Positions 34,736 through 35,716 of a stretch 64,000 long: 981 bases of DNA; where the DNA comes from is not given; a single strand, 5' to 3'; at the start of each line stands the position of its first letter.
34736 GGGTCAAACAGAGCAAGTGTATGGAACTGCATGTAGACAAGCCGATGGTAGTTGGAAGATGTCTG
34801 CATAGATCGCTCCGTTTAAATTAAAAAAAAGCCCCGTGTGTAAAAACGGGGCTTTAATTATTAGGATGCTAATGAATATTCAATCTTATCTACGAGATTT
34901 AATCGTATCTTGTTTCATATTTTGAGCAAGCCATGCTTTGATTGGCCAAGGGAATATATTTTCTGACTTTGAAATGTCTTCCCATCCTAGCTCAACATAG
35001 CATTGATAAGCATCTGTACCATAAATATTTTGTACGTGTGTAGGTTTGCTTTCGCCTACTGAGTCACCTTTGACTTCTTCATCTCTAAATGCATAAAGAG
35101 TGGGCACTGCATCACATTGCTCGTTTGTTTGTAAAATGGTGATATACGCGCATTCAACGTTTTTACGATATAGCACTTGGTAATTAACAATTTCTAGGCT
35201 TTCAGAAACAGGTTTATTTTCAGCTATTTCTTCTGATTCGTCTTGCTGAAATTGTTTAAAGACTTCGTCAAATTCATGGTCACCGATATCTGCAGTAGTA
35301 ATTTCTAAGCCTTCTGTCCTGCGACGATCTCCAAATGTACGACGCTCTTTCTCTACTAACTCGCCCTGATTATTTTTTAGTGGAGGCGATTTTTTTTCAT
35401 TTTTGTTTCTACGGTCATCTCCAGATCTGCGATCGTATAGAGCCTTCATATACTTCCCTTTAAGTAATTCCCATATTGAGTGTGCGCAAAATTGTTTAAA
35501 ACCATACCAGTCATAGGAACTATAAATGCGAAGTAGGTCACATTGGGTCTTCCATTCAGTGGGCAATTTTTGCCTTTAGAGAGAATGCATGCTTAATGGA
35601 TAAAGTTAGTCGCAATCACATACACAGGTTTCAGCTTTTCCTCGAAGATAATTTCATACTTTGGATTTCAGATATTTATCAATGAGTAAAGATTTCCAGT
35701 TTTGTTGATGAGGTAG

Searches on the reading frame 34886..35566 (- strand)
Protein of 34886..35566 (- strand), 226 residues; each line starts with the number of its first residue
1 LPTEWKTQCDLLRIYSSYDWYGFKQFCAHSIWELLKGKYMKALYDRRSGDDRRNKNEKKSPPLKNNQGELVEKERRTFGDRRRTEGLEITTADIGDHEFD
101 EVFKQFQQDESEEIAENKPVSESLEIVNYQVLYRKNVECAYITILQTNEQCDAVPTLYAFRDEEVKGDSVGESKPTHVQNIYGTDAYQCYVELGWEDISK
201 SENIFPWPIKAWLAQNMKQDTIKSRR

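Call 4: search_protein_families(library=pfam, proteins=[window:34886-35566:-], max_evalue=1)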
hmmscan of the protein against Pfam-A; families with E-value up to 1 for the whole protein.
window:34886-35566:- (226 aa): 0 families

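Call 5: search_protein_families(library=ncbifam, proteins=[window:34886-35566:-], max_evalue=1)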
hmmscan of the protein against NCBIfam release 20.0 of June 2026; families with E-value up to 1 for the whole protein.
window:34886-35566:- (226 aa): 1 family
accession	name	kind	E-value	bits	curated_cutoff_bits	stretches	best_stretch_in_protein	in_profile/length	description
NF033419.1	T6SS_TagK_dom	domain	0.031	15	40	1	33-125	6-96/129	TagK domain-containing protein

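Call 23: find_homologous_proteins(query=window:34886-35449:-)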
Query window:34886-35449:- (187 aa): 42 proteins with E <= 0.001 among 92 candidates.
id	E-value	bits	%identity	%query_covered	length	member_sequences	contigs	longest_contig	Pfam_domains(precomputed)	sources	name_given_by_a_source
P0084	9.1e-122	422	100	100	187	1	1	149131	-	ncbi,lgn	-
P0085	1.4e-98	346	84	100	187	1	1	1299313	-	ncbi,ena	-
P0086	1.2e-92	327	79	100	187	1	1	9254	-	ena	-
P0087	6.0e-84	298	73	99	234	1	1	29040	-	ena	-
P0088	3.2e-81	289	70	99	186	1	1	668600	-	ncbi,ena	-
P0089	3.3e-75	270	66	99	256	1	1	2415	-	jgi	jgi:hypothetical protein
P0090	1.6e-74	268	71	99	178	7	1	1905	-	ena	-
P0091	9.2e-74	265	66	99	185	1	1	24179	-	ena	-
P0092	2.0e-71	258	66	99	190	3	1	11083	-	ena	-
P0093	1.4e-70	255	66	99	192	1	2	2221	-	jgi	-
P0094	3.7e-69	250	64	99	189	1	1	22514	-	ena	-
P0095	1.2e-68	248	62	99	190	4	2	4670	-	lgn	-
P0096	1.3e-68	248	63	99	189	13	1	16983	-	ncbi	-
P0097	2.3e-68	248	64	99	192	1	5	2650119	-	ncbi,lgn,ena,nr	ncbi:MAG: hypothetical protein GKR92_13165 [Gammaproteobacteria bacterium]|nr:MAG: hypothetical prot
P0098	2.4e-68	248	63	99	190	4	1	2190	-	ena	-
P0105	2.2e-64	235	59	99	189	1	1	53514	-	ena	-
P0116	2.0e-57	212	58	99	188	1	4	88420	-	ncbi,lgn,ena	-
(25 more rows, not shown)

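Call 62: predict_structure(alignment_id=A6)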
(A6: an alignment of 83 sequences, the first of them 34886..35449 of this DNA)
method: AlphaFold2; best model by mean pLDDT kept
length: 187 residues; sequences in the alignment: 83
mean_pLDDT: 67.0   pTM: 0.44
mean pLDDT of the five models: 67.0, 65.9, 64.9, 63.0, 61.5
residues with pLDDT >= 90: 0; 70-90: 88; 50-70: 77; < 50: 22
segments of 3 or more residues with pLDDT < 50: 71-82, 183-187
pLDDT, mean of each block of 10 residues (from residue 1): 58 57 66 58 55 66 70 40 66 81 74 70 66 69 82 86 78 79 48
secondary structure, 60 per line:
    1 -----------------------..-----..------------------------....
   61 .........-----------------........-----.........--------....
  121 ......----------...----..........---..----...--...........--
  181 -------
elements in order: H57-69 E87-94 E100-108 E117-122 H123-126 E137-139 H144-153 H168-177

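Call 86: find_encoding_contigs(protein=P0097, flank=5000, max_places=1)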
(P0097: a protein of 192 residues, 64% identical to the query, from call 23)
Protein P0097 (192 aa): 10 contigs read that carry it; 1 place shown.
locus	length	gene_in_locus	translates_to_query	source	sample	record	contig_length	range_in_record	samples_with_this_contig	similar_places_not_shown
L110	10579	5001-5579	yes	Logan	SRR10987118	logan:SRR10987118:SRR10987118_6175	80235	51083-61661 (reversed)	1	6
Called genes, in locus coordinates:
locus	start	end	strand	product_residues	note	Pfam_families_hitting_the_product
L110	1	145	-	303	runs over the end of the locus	PF09991:DUF2232 (weak)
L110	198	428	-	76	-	PF01084:Ribosomal_S18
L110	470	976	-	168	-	PF01250:Ribosomal_S6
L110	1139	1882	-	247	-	PF08032:SpoU_sub_bind, PF00588:SpoU_methylase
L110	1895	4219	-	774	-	PF08206:OB_RNB, PF17876:CSD2, PF00773:RNB, PF00575:S1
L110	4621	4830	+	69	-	-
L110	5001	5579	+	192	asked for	-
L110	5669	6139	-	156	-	PF13441:Gly-zipper_YMGG, PF05433:Rick_17kDa_Anti (weak), PF13488:Gly-zipper_Omp (weak), PF16998:17kDa_Anti_2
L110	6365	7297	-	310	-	PF01370:Epimerase, PF02719:Polysacc_synt_2, PF04321:RmlD_sub_bind, PF16363:GDP_Man_Dehyd, PF01073:3Beta_HSD, PF07993:NAD_binding_4 (weak)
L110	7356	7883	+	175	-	PF07823:CPDase, PF13563:2_5_RNA_ligase2, PF02834:LigT_PEase (faint)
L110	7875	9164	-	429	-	PF00709:Adenylsucc_synt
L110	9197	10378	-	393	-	PF13393:tRNA-synt_His, PF27460:HisZ_C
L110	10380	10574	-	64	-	PF09838:DUF2065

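Call 87: find_encoding_contigs(protein=P0116, flank=5000, max_places=1)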
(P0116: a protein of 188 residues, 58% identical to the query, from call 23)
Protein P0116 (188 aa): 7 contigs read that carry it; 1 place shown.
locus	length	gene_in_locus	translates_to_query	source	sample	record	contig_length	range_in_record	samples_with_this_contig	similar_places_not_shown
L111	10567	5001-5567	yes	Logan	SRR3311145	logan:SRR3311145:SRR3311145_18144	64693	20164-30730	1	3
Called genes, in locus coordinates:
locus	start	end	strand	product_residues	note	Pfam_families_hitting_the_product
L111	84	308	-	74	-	PF01084:Ribosomal_S18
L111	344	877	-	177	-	PF01250:Ribosomal_S6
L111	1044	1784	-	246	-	PF08032:SpoU_sub_bind, PF00588:SpoU_methylase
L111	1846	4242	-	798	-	PF08206:OB_RNB, PF17876:CSD2, PF00773:RNB, PF00575:S1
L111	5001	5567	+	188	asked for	-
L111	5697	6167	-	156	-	PF13441:Gly-zipper_YMGG, PF05433:Rick_17kDa_Anti (weak), PF13488:Gly-zipper_Omp (weak), PF16998:17kDa_Anti_2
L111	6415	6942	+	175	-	PF07823:CPDase, PF02834:LigT_PEase (faint), PF13563:2_5_RNA_ligase2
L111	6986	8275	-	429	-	PF00709:Adenylsucc_synt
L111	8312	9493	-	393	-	PF13393:tRNA-synt_His, PF27460:HisZ_C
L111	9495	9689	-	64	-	PF09838:DUF2065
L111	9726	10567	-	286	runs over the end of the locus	PF01145:Band_7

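Call 88: find_encoding_contigs(protein=P0105, flank=5000, max_places=1)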
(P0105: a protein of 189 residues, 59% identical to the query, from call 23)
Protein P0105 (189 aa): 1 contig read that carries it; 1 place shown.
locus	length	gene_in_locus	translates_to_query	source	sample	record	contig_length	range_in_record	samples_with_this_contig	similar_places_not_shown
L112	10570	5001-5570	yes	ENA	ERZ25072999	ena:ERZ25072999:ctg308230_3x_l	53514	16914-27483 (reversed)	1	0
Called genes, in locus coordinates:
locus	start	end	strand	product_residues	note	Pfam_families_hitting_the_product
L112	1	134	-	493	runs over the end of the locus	PF00772:DnaB, PF06745:ATPase (faint), PF03796:DnaB_C, PF13481:AAA_25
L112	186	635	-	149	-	PF01281:Ribosomal_L9_N, PF03948:Ribosomal_L9_C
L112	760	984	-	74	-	PF01084:Ribosomal_S18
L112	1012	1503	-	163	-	PF01250:Ribosomal_S6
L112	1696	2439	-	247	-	PF08032:SpoU_sub_bind, PF00588:SpoU_methylase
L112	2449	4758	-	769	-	PF08206:OB_RNB, PF17876:CSD2, PF00773:RNB, PF00575:S1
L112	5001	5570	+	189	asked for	-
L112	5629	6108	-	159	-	PF13441:Gly-zipper_YMGG, PF05433:Rick_17kDa_Anti (weak), PF13488:Gly-zipper_Omp, PF16998:17kDa_Anti_2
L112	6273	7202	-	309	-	PF01370:Epimerase, PF02719:Polysacc_synt_2, PF04321:RmlD_sub_bind, PF16363:GDP_Man_Dehyd, PF01073:3Beta_HSD, PF07993:NAD_binding_4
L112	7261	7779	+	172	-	PF02834:LigT_PEase (weak), PF07823:CPDase, PF13563:2_5_RNA_ligase2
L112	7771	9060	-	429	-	PF00709:Adenylsucc_synt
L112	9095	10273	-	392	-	PF13393:tRNA-synt_His, PF27460:HisZ_C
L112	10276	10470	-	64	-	PF09838:DUF2065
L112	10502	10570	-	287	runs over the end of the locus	PF01145:Band_7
